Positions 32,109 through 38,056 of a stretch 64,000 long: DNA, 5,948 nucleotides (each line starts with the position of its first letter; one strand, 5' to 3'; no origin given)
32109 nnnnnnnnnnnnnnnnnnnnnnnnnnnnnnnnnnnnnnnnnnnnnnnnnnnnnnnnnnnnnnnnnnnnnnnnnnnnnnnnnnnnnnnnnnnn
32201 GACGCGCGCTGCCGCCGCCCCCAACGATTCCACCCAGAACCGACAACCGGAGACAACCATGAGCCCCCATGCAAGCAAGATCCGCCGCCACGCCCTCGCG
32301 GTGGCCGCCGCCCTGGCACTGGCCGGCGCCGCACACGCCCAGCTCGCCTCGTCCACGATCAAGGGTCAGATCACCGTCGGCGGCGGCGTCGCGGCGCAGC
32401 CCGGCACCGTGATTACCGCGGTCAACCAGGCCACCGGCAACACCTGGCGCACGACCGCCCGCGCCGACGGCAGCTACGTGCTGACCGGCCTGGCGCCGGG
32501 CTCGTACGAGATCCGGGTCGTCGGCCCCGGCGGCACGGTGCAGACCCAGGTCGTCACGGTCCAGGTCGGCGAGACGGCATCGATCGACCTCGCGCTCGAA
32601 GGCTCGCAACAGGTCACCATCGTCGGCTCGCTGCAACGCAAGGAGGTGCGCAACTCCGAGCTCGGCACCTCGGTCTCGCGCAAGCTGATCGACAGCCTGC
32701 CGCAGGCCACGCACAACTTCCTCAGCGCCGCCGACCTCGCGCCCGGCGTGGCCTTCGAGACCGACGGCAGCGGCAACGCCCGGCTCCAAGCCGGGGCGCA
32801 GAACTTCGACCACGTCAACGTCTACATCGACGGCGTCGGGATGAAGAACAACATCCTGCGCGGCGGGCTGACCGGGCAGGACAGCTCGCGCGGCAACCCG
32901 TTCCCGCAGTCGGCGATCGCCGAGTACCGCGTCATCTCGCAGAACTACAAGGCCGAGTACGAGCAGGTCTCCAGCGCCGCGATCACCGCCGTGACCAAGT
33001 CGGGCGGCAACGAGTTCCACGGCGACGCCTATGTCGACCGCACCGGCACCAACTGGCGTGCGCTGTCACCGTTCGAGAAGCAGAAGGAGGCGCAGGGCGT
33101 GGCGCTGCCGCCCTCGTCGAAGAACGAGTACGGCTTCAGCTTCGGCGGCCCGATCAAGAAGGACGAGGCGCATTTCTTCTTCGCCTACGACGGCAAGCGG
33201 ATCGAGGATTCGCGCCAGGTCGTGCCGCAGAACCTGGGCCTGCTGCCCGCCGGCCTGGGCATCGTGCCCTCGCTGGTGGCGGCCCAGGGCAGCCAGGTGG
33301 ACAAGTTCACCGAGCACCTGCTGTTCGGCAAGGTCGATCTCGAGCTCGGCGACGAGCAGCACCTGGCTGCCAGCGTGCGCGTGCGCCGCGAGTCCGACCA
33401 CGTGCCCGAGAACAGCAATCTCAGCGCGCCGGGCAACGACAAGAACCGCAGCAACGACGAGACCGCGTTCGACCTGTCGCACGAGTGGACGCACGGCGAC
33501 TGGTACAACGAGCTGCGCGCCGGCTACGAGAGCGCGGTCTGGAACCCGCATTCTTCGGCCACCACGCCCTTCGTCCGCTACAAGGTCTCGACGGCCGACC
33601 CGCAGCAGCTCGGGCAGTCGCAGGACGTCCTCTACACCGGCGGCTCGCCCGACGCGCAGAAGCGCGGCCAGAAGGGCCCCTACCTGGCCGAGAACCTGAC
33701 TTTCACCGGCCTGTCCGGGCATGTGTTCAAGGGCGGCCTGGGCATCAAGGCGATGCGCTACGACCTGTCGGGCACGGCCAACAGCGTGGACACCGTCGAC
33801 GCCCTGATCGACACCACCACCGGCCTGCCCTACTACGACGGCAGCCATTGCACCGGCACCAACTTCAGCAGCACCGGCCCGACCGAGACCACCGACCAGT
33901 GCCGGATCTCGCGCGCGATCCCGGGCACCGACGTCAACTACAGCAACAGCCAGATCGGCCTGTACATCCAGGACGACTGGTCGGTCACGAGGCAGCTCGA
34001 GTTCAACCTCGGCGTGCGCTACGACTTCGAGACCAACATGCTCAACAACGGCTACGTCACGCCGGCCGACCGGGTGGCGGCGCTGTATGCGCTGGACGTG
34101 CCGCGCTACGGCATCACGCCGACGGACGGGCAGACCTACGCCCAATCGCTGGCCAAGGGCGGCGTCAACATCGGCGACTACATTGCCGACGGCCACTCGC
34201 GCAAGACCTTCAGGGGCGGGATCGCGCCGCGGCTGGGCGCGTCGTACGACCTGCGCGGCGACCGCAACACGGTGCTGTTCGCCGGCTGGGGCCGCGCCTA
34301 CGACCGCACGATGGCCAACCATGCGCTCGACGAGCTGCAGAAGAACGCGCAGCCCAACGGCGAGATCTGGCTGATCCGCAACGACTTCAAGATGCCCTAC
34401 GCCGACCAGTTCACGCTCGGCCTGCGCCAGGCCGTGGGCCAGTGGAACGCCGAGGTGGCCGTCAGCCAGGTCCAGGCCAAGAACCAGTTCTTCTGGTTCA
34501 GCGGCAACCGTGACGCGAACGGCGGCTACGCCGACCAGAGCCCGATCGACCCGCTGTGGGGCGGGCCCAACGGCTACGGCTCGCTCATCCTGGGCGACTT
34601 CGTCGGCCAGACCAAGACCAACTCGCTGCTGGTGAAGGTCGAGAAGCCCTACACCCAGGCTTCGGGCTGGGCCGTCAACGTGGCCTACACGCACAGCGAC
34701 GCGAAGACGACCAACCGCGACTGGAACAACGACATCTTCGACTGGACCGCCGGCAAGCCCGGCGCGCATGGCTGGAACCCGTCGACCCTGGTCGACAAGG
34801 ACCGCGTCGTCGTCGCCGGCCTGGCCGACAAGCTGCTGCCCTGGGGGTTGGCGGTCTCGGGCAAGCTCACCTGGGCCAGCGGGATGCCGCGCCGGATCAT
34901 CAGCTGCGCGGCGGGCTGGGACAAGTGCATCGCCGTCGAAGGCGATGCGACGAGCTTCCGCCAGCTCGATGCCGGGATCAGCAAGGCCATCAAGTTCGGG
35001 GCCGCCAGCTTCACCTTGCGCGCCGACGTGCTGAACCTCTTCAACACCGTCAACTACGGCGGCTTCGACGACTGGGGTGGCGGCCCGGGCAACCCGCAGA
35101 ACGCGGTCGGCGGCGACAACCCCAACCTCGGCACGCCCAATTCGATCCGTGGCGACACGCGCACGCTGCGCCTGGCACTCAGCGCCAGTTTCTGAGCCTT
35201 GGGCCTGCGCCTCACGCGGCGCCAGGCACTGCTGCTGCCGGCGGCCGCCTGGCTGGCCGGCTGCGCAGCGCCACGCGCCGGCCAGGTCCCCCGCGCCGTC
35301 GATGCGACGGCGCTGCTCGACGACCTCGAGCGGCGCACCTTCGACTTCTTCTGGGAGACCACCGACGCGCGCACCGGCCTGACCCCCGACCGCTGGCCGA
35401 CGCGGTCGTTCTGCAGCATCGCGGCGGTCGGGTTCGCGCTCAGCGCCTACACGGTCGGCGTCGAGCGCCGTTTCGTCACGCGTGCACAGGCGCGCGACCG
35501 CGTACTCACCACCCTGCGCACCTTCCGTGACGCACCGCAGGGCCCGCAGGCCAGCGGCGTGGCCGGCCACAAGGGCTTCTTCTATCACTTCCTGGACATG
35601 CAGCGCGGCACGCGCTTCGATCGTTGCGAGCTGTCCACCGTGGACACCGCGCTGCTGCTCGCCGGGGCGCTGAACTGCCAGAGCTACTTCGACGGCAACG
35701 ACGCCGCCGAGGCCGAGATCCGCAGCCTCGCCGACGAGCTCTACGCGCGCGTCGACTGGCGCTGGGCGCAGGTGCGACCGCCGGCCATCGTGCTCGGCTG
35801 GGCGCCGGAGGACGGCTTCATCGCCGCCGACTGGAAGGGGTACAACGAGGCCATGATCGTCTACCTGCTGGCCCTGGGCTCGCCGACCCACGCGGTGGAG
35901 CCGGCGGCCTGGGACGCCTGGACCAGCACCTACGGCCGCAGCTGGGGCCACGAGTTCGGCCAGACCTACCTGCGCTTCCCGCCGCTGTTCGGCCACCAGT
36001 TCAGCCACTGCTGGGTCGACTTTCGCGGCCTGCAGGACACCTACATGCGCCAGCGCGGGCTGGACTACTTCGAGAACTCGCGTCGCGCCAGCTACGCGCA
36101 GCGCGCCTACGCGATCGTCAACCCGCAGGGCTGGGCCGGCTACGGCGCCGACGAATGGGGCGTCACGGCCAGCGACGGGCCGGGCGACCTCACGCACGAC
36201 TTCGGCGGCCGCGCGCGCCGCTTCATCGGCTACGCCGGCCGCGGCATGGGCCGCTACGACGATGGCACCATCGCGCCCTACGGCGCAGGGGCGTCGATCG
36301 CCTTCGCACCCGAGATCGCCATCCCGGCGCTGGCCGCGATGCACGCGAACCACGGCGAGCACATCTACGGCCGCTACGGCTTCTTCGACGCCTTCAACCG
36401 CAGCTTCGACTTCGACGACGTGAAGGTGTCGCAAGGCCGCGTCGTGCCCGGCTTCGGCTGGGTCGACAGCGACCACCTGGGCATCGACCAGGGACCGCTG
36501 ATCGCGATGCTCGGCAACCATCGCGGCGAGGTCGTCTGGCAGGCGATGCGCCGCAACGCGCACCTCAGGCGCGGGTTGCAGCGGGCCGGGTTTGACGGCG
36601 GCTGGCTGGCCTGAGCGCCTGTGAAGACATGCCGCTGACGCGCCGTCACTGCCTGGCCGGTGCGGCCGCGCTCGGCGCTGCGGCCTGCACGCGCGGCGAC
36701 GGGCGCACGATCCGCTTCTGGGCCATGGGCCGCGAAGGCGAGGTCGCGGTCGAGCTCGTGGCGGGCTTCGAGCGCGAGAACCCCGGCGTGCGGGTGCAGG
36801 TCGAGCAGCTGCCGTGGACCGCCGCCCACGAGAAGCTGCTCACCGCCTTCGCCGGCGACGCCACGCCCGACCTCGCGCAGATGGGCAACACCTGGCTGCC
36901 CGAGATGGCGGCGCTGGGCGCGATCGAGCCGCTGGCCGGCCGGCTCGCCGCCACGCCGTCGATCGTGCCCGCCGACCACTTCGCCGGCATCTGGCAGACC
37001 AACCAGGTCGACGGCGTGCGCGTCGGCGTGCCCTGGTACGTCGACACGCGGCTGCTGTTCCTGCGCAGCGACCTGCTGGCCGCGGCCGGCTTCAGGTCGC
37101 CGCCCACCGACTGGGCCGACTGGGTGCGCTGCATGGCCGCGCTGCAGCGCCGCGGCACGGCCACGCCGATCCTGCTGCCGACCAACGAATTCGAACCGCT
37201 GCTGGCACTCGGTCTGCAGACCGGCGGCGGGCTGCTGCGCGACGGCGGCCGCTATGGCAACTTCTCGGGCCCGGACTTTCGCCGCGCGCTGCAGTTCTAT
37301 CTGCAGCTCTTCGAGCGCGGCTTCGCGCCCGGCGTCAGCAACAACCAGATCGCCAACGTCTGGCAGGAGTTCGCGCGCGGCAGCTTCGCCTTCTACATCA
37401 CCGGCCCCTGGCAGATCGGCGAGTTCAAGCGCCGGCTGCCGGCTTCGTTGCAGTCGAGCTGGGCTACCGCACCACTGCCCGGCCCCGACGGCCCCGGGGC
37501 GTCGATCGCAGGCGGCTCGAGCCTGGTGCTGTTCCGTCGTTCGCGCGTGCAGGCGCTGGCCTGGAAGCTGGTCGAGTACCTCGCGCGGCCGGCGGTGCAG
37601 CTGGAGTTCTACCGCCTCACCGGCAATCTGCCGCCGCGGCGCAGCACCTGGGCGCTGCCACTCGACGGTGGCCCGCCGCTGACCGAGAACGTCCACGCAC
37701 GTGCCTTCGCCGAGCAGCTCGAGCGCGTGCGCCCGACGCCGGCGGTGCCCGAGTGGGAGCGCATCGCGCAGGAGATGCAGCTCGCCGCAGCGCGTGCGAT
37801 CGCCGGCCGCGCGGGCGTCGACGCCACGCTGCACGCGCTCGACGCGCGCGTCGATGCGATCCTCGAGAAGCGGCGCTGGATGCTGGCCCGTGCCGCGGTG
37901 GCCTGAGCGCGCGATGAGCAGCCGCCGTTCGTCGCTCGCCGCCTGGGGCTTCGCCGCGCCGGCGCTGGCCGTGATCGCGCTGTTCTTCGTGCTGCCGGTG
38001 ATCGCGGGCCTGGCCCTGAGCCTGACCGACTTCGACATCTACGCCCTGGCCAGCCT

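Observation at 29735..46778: Candidate TonB-dependent beta-1,2-glucan (cyclic glucan/OPG) utilisation locus in a betaproteobacterium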

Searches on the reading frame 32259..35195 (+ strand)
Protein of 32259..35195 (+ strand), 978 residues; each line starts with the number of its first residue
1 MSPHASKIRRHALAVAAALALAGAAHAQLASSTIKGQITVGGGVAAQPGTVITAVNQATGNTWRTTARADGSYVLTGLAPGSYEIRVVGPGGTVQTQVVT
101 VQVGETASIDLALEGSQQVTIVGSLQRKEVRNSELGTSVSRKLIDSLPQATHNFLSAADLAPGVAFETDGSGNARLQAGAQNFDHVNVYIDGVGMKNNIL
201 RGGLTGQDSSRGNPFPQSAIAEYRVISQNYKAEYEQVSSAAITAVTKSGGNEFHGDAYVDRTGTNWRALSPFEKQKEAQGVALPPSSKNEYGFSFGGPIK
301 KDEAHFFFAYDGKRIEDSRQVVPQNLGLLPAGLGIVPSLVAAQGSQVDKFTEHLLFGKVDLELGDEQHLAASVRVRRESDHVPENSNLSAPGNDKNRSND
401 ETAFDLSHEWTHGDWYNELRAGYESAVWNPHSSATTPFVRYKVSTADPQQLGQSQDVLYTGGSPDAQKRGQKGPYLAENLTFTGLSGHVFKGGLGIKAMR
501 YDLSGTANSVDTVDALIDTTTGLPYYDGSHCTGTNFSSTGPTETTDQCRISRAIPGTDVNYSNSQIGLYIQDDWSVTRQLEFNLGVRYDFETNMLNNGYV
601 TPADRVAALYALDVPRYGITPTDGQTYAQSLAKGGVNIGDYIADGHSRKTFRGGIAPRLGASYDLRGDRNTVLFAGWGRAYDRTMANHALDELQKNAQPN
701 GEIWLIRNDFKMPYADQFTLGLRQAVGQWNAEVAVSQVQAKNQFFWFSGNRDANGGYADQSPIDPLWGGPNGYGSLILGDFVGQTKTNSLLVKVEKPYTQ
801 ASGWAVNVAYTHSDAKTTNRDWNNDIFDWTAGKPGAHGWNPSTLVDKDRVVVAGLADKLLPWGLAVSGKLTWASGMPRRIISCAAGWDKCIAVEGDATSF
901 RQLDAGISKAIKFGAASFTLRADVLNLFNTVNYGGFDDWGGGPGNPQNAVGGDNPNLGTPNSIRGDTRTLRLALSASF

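Call 4: search_protein_families(library=pfam, proteins=[window:32259-35195:+], max_evalue=0.01)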
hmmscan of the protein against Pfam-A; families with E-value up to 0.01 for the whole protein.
window:32259-35195:+ (978 aa): 4 families
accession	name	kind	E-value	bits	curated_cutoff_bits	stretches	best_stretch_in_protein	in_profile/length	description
PF25183.1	OMP_b-brl_4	-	8.3e-47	160.5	30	4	350-696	152-476/838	Outer membrane beta barrel domain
PF13620.12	CarboxypepD_reg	-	7.6e-12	45.9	32.3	1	33-114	1-82/82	Carboxypeptidase regulatory-like domain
PF00593.30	TonB_dep_Rec_b-barrel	-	5.1e-09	36.9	27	1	392-927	48-436/436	TonB dependent receptor-like, beta-barrel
PF17210.9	SdrD_B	-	7.7e-05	23.3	29.7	1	55-122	31-96/112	SdrD B-like domain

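Call 54: search_protein_families(library=ncbifam, proteins=[window:32259-35195:+], max_evalue=0.01)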
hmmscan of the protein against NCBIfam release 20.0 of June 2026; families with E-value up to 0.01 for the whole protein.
window:32259-35195:+ (978 aa): 1 family
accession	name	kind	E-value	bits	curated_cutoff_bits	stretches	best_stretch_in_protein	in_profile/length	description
NF052345.1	S_layer_anammox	exception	1.4e-05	22.7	1400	1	30-136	1311-1414/1596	Kustd1514 family S-layer glycoprotein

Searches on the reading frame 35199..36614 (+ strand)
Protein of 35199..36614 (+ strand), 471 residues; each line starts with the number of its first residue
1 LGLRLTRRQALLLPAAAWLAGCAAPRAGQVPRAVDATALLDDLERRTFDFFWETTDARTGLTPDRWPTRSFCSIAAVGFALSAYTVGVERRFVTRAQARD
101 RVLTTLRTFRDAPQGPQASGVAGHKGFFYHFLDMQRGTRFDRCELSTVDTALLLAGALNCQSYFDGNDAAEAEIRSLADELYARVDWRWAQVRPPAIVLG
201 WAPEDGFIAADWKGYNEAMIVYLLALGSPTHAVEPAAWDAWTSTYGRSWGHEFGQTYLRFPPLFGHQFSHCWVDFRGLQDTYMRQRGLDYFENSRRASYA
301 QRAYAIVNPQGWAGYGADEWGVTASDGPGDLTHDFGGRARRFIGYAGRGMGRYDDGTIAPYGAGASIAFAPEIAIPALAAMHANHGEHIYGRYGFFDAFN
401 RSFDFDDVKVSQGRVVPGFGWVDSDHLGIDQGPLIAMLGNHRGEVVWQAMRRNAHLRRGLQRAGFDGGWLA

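Call 4: search_protein_families(library=pfam, proteins=[window:35199-36614:+], max_evalue=0.01)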
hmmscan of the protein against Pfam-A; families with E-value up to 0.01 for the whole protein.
window:35199-36614:+ (471 aa): 1 family
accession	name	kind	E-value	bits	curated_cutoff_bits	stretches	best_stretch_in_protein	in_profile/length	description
PF10091.15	Glycoamylase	-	3.1e-78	262.7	27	1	211-453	3-220/221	Putative glucoamylase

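Call 7: search_solved_structures(query=window:35199-36614:+, max_evalue=0.001, show_alignments=2)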
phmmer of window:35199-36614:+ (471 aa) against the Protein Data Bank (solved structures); distinct sequences matched with E-value up to 0.001: 8.
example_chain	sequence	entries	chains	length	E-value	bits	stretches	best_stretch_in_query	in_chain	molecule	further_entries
8xul_A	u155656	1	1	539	4.1e-180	603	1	37-470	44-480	XCC2207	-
4gl3_A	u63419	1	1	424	2.3e-49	171.7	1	26-469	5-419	putative glucoamylase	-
4qt9_A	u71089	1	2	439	9.8e-43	149.8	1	35-466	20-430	putative glucoamylase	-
5z06_A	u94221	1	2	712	2.2e-41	145.3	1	38-462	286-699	BDI_3064 protein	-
3eu8_A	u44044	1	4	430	3.8e-41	144.6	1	34-466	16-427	putative glucoamylase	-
5gzk_A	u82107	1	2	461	9.2e-38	133.4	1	33-470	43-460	Uncharacterized protein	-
5gzh_A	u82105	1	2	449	9.7e-38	133.3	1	33-470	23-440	Endo-beta-1,2-glucanase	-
8xuk_A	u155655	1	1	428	9.8e-07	31.1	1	40-225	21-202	H744_1c0222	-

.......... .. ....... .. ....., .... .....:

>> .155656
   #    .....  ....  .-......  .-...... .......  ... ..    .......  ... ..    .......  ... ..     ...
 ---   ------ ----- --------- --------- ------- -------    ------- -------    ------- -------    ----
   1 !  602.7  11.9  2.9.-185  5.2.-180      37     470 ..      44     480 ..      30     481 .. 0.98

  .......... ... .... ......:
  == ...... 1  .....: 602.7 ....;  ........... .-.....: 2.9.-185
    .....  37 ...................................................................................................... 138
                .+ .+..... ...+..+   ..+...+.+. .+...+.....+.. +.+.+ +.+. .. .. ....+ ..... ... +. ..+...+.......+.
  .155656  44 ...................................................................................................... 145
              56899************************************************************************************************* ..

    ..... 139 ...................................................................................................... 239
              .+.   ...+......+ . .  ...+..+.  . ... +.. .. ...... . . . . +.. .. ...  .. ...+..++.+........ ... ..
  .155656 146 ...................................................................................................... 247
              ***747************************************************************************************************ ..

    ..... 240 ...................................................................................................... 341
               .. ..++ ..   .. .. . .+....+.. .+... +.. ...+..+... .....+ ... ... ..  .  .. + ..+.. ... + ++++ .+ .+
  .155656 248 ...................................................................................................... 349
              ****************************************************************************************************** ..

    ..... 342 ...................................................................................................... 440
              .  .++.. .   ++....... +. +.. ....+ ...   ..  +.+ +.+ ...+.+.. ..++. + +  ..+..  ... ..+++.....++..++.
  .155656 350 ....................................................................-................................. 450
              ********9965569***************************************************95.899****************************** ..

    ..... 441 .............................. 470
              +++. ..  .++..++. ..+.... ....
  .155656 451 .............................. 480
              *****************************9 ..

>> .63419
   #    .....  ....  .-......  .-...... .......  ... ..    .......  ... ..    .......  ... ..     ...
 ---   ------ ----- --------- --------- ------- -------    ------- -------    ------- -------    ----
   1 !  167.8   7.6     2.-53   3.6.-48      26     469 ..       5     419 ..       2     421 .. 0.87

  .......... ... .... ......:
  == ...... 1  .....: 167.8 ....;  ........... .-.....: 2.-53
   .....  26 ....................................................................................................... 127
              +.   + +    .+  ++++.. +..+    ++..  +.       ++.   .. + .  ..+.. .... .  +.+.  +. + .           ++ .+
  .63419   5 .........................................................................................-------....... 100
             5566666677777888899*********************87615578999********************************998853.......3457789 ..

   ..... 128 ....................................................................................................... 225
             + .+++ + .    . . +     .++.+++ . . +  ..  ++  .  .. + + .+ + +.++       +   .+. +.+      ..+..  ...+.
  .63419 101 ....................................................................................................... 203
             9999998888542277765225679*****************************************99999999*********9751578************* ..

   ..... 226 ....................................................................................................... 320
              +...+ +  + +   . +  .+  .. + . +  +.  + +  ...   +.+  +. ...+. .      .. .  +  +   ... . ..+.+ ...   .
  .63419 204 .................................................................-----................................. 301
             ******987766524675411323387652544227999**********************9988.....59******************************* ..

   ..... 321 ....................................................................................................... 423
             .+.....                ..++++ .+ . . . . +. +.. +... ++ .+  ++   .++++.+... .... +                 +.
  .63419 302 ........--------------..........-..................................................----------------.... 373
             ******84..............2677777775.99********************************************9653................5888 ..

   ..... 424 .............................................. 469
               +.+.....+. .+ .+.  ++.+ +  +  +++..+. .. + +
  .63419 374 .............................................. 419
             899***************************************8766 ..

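Call 54: search_protein_families(library=ncbifam, proteins=[window:35199-36614:+], max_evalue=0.01)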
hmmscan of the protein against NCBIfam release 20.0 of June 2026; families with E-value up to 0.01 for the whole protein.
window:35199-36614:+ (471 aa): 0 families

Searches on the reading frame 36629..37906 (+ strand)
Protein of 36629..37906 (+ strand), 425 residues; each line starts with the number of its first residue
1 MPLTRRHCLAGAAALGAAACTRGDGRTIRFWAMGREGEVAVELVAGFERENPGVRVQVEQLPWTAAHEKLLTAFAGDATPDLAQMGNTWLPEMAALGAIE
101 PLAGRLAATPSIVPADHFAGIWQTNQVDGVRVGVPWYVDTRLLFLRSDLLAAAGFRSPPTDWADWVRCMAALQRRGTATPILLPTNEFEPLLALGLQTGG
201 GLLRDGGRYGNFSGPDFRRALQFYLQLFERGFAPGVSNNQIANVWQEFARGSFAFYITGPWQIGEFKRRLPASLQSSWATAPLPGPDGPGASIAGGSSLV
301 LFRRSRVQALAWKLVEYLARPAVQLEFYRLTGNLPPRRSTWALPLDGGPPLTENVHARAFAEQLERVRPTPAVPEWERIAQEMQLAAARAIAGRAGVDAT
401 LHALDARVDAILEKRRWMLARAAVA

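Call 4: search_protein_families(library=pfam, proteins=[window:36629-37906:+], max_evalue=0.01)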
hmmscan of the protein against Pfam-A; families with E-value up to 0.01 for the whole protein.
window:36629-37906:+ (425 aa): 2 families
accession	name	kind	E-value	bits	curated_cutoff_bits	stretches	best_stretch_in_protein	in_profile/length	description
PF01547.30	SBP_bac_1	-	4.4e-33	116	26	1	38-324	8-306/307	Bacterial extracellular solute-binding protein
PF13416.11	SBP_bac_8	-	2.1e-32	113.5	27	1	42-339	1-264/279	Bacterial extracellular solute-binding protein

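Call 12: search_solved_structures(query=window:36629-37906:+, max_evalue=0.001)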
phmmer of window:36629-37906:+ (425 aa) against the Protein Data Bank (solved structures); distinct sequences matched with E-value up to 0.001: 77 (the best 60 are shown).
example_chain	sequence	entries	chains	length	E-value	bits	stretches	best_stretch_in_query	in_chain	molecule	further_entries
3uor_A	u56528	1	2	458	7.8e-144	483.1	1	6-420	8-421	ABC transporter sugar binding protein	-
5ysb_A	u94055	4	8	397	5.2e-56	193.8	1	22-414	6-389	Lin1841 protein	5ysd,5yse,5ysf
7c63_A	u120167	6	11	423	2.6e-33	118.9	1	26-378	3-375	Sugar ABC transporter, periplasmic sugar-binding protein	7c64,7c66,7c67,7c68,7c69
7c6f_A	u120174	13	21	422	4.3e-33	118.3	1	26-378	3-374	Sugar ABC transporter, periplasmic sugar-binding protein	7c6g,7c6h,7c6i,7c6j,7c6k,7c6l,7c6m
7c71_A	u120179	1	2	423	1.1e-32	116.8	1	26-378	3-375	Sugar ABC transporter, periplasmic sugar-binding protein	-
7c6z_A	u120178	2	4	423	1.3e-31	113.3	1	26-378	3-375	Sugar ABC transporter, periplasmic sugar-binding protein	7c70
7c6x_A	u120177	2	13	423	1.4e-31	113.3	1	26-378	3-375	Sugar ABC transporter, periplasmic sugar-binding protein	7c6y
9xf5_A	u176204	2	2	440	1.1e-26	97.1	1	26-412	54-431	ABC transporter substrate-binding protein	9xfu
7x0i_A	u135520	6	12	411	1.3e-26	96.9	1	41-376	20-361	CbpB | CpbB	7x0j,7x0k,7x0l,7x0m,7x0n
4qrz_A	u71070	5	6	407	3.1e-26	95.6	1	26-402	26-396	ABC-TYPE SUGAR TRANSPORTER | ABC transporter, substrate binding protein (Sugar)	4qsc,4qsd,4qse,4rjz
5ci5_A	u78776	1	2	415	5.7e-25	91.5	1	25-403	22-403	Extracellular solute-binding protein family 1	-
3k01_A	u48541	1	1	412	1.7e-24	89.9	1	25-399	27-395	Acarbose/maltose binding protein GacH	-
3jzj_A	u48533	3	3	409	2.7e-24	89.3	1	26-399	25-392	Acarbose/maltose binding protein GacH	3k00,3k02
1eu8_A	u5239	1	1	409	4.5e-20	75.3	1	41-402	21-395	TREHALOSE/MALTOSE BINDING PROTEIN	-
8art_A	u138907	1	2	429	3.2e-18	69.3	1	10-400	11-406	Putative secreted maltose-binding protein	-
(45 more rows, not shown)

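Call 52: find_encoding_contigs(protein=window:36629-37906:+, flank=10000, max_places=3)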
Protein window:36629-37906:+ (425 aa): no gene with exactly this product is on record in the collection.

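Call 54: search_protein_families(library=ncbifam, proteins=[window:36629-37906:+], max_evalue=0.01)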
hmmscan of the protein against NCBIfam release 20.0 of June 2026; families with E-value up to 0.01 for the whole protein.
window:36629-37906:+ (425 aa): 2 families
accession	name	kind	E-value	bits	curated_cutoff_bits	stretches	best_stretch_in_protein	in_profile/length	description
NF053763.1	ABCarbgalBndGanS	equivalog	9.5e-10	37.8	700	1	231-411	241-411/420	galactooligosaccharide ABC transporter substrate-binding protein GanS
NF007011.0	PRK09474.1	equivalog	5e-05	22.3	291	0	17-267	22-262/396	maltose/maltodextrin ABC transporter substrate-binding protein MalE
